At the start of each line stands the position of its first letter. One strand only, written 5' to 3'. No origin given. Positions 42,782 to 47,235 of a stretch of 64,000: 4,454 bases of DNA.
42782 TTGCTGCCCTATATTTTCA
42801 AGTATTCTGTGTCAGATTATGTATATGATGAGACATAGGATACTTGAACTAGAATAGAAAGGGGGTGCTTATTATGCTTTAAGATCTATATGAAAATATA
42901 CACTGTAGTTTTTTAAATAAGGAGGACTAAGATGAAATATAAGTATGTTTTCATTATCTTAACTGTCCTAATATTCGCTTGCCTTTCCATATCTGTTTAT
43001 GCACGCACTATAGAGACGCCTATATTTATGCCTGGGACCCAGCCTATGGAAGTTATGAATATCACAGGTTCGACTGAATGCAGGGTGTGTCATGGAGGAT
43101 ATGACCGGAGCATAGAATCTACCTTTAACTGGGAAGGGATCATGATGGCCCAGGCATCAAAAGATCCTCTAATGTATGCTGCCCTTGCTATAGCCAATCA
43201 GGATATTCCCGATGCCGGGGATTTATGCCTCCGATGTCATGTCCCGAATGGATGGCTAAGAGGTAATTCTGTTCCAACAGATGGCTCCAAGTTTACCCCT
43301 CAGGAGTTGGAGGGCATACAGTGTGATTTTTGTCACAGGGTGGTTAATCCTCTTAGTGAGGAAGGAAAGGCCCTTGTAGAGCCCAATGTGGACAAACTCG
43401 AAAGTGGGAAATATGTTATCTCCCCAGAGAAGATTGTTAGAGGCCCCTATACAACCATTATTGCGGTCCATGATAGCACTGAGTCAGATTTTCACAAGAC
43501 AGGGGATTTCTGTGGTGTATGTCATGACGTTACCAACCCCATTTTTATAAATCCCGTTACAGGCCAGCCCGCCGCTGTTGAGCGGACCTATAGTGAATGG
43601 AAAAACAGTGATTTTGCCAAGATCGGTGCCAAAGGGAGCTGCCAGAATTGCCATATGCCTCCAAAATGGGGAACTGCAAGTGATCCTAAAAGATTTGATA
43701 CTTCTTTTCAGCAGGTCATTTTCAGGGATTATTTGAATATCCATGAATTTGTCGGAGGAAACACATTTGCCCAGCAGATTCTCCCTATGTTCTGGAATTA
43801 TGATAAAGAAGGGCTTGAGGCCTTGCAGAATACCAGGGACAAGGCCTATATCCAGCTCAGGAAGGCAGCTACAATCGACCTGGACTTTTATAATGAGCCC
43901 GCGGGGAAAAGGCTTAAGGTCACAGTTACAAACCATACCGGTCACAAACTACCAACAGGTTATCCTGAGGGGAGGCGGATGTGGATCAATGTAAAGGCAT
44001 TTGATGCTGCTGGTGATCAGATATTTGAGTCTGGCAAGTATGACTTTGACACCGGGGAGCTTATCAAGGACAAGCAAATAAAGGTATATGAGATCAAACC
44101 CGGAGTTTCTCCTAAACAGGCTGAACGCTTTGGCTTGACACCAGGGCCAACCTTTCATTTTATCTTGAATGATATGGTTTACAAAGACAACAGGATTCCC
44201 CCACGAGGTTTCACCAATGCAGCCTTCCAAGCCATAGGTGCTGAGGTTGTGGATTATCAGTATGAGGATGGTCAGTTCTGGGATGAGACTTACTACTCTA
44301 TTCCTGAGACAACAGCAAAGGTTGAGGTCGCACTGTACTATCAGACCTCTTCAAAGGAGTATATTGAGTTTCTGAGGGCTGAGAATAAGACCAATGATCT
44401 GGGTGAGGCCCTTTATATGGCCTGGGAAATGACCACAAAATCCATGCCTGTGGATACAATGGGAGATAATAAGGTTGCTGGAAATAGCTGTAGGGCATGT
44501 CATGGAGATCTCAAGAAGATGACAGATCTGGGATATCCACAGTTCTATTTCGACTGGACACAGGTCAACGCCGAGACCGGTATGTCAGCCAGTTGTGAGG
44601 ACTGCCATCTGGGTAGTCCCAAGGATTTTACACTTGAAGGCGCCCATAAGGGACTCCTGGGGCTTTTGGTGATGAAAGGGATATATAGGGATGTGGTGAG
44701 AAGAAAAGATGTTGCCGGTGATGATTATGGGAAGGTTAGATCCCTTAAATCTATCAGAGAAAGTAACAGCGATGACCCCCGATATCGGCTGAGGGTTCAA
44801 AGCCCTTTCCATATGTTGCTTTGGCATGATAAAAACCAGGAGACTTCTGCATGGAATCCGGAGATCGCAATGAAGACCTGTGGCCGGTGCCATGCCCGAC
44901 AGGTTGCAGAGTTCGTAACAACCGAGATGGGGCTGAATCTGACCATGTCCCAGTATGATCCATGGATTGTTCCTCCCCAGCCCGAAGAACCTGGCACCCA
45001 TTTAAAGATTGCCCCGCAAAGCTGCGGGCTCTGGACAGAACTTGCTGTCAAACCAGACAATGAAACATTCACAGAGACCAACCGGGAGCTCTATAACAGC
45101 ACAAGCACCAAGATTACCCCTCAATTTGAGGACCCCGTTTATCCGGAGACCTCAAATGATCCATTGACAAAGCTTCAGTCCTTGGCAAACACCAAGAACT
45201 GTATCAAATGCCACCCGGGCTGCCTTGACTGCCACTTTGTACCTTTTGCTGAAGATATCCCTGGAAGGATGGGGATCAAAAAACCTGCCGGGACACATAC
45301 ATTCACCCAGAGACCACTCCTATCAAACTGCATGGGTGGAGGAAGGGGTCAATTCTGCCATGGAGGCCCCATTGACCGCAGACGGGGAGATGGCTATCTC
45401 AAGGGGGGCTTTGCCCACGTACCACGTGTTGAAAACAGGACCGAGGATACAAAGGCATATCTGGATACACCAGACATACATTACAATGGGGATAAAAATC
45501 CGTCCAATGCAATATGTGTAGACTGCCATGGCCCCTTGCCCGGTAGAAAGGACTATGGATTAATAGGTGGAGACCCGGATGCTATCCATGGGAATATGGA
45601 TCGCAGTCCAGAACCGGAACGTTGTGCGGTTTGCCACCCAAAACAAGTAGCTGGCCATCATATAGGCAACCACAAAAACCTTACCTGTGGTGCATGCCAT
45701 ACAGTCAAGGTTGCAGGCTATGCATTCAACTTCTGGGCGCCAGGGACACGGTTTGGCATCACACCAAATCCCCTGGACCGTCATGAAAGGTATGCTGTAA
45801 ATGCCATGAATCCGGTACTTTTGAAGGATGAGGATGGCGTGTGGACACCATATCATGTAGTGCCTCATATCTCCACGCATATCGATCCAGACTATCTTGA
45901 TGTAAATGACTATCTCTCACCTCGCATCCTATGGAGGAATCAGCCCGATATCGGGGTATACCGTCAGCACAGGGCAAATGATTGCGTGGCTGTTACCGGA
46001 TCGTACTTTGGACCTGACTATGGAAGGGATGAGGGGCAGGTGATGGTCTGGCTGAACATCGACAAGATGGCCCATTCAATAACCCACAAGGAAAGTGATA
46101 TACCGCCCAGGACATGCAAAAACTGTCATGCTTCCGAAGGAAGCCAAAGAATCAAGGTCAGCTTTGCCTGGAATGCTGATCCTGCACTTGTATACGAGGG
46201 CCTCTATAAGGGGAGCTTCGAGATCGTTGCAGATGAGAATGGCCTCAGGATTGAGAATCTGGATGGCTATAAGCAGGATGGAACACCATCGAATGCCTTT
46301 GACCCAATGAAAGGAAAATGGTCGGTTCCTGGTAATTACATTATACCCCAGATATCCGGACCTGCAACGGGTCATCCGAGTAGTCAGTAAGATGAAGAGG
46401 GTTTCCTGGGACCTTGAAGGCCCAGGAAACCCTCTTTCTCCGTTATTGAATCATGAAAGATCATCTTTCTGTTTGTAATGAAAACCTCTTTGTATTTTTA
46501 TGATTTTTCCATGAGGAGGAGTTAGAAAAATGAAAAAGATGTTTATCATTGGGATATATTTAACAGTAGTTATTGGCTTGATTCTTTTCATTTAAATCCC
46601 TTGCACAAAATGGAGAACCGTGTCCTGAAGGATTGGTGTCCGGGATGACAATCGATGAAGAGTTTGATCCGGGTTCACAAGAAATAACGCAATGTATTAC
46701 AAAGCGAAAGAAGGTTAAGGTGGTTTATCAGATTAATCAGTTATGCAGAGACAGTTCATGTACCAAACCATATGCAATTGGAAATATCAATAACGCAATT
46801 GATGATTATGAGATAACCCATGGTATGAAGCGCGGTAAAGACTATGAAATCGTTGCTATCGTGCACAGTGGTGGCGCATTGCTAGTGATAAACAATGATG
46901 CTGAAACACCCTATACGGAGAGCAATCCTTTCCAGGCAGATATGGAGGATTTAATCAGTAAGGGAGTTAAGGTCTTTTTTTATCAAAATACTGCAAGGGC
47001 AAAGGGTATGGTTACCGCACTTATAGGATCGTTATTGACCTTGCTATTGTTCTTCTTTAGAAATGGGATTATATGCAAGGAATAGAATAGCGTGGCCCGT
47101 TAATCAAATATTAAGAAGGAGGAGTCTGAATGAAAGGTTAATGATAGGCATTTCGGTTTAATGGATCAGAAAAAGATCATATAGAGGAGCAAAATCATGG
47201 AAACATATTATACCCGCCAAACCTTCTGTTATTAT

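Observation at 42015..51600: Cytochrome island of about 8.2 kb bracketed by two diverged copies of the ruvX-ahb junction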

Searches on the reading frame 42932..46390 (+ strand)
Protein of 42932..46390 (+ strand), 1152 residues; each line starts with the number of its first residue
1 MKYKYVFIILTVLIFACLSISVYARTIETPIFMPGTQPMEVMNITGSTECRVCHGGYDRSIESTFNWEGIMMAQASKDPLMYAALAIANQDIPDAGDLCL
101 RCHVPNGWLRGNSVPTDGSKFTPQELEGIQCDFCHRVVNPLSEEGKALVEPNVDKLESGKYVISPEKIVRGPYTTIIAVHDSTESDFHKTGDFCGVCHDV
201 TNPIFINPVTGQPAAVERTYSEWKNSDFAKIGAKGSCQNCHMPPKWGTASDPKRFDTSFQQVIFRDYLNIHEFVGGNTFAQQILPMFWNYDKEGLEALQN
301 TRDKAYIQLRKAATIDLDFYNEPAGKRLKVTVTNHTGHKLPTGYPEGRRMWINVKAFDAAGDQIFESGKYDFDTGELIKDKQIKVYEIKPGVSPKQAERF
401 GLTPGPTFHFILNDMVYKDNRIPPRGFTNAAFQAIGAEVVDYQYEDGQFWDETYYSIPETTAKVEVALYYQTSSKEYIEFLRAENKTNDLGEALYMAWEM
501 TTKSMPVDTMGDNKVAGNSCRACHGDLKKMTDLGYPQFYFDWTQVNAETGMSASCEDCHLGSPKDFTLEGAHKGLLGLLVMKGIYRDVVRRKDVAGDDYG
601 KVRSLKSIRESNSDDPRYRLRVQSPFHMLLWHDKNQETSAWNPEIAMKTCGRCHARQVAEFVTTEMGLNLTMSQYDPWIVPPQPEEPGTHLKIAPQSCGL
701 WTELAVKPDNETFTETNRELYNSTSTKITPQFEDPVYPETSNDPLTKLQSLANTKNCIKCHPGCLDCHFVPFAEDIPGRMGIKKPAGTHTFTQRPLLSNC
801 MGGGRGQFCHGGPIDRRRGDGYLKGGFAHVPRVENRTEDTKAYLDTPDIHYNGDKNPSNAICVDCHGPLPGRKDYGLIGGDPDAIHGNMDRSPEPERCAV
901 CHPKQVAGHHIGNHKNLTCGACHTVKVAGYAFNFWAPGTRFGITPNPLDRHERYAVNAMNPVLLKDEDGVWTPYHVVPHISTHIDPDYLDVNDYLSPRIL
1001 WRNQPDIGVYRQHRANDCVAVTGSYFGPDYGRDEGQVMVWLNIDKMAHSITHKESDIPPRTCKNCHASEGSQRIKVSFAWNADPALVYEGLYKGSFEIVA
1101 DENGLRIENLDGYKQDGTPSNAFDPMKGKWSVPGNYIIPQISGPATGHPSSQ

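Call 4: search_protein_families(library=pfam, proteins=[window:42932-46390:+])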
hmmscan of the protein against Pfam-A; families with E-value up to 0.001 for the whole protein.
window:42932-46390:+ (1152 aa): 3 families
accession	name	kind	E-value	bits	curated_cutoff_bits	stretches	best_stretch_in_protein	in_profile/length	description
PF14522.11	Cytochrome_C7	-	6.7e-16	58.3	24.8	0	127-241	12-66/67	Cytochrome c7 and related cytochrome c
PF22113.1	Mtrc-MtrF_II-IV_dom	-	1.2e-13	51.4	30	0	896-927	7-39/176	Outer membrane cytochrome MtrC/MtrF-like, domains II/IV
PF14537.11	Cytochrom_c3_2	-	7.7e-05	23.5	25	0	512-560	21-65/79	Cytochrome c3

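Call 44: find_encoding_contigs(protein=window:42932-46390:+, flank=10000, max_places=6)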
Protein window:42932-46390:+ (1152 aa): 2 contigs read that carry it; 2 places shown.
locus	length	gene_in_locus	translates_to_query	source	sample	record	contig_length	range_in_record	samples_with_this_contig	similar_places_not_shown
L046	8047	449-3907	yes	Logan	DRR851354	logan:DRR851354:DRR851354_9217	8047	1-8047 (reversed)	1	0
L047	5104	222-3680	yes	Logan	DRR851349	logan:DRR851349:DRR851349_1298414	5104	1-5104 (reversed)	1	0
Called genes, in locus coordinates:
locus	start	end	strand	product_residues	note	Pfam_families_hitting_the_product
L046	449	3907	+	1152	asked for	PF22113:Mtrc-MtrF_II-IV_dom (faint), PF14522:Cytochrome_C7 (faint)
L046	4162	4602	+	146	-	PF02635:DsrE (weak)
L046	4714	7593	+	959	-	PF10282:Lactonase (faint)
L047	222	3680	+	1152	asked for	PF22113:Mtrc-MtrF_II-IV_dom (faint), PF14522:Cytochrome_C7 (faint)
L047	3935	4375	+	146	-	PF02635:DsrE (weak)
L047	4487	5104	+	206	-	?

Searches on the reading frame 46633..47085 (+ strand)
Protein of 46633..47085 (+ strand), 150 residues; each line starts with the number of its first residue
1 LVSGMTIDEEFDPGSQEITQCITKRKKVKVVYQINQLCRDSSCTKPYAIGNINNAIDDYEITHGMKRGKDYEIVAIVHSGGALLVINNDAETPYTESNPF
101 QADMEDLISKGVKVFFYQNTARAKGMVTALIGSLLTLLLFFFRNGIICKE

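Call 4: search_protein_families(library=pfam, proteins=[window:46633-47085:+])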
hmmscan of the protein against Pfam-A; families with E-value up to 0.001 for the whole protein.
window:46633-47085:+ (150 aa): 1 family
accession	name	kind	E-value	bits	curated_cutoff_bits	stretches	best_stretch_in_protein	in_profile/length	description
PF02635.20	DsrE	-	3.6e-05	24.3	22.7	1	43-129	17-89/116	DsrE/DsrF-like family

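Call 38: search_protein_families(library=ncbifam, proteins=[window:46633-47085:+], max_evalue=0.001)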
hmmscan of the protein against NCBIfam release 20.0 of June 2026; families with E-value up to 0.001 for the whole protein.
window:46633-47085:+ (150 aa): 0 families

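Call 59: find_encoding_contigs(protein=window:46645-47085:+, flank=10000, max_places=10)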
Protein window:46645-47085:+ (146 aa): 5 contigs read that carry it; 5 places shown.
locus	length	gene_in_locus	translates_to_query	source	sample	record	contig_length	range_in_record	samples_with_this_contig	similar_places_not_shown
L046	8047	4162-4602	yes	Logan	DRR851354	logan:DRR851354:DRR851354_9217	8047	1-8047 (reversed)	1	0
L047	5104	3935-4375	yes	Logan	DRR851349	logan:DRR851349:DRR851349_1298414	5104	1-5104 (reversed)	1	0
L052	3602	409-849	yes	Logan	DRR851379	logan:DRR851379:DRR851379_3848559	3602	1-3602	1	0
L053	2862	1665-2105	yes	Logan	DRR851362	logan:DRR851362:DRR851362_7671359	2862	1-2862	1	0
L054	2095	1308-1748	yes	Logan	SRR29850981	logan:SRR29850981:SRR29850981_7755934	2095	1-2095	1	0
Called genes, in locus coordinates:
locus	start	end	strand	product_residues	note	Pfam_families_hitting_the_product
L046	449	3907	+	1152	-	PF22113:Mtrc-MtrF_II-IV_dom (faint), PF14522:Cytochrome_C7 (faint)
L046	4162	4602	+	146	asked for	PF02635:DsrE (weak)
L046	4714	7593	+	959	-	PF10282:Lactonase (faint)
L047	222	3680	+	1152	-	PF22113:Mtrc-MtrF_II-IV_dom (faint), PF14522:Cytochrome_C7 (faint)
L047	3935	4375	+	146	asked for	PF02635:DsrE (weak)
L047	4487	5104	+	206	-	?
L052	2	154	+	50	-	?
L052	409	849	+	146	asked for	PF02635:DsrE (weak)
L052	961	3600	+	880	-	?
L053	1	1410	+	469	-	?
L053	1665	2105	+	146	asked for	PF02635:DsrE (weak)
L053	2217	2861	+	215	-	?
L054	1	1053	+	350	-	?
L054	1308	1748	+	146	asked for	PF02635:DsrE (weak)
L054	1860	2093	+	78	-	?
